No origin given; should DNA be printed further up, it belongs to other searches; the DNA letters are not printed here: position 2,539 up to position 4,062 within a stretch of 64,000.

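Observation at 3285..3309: Tandem-heptamer element (ARNTACG)x3-4 embedded in frame in three unrelated essential genes, plus one intergenic copy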

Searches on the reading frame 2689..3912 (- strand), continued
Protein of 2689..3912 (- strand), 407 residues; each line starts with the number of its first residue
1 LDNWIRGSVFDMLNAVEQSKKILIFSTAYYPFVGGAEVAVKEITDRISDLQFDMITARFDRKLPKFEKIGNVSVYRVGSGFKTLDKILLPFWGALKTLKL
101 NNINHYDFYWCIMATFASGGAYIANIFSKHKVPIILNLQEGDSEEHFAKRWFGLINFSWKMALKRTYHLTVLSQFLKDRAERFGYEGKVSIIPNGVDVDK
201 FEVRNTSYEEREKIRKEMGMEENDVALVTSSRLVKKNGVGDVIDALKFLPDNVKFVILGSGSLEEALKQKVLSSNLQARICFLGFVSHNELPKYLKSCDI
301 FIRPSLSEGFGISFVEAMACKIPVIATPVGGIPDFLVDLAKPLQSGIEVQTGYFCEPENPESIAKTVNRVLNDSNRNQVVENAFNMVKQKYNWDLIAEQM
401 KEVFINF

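Call 73: predict_structure(alignment_id=A5)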
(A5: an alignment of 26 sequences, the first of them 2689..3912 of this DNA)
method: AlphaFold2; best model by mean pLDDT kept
length: 407 residues; sequences in the alignment: 26
mean_pLDDT: 86.8   pTM: 0.84
mean pLDDT of the five models: 86.8, 86.1, 85.9, 84.3, 80.9
residues with pLDDT >= 90: 234; 70-90: 132; 50-70: 25; < 50: 16
segments of 3 or more residues with pLDDT < 50: 1-16
pLDDT, mean of each block of 10 residues (from residue 1): 44 55 89 76 92 87 88 90 83 93 94 84 90 90 69 78 92 90 92 91 74 91 94 90 97 96 95 95 88 93 85 91 92 85 64 93 97 94 94 95 88
secondary structure, 60 per line:
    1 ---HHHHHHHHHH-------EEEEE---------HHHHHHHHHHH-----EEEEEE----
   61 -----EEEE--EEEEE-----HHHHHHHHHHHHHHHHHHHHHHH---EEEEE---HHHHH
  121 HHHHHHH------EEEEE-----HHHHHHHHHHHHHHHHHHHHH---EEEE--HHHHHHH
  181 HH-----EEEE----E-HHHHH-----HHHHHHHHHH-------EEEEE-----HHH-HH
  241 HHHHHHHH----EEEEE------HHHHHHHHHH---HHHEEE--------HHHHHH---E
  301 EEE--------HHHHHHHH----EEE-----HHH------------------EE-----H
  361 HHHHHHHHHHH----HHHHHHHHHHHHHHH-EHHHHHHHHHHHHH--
elements in order: H4-13 E21-25 H35-45 E51-56 E66-69 E72-76 H82-104 E108-112 H116-127 E134-138 H144-164 E168-171 H174-182 E188-191 H198-202 H208-217 E225-229 H239-248 E253-257 H264-273 E280-282 H291-296 E300-303 H312-319 E324-326 H360-371 H376-390 H393-405
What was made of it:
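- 3278..3305 (-): TACGARN array in the GT4 glycosyltransferase gene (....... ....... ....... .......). It encodes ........, in the loop between the two Rossmann-like domains. AF2 shows coil at 203-207, with pLDDT 74 for block 201-210 (call 73).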
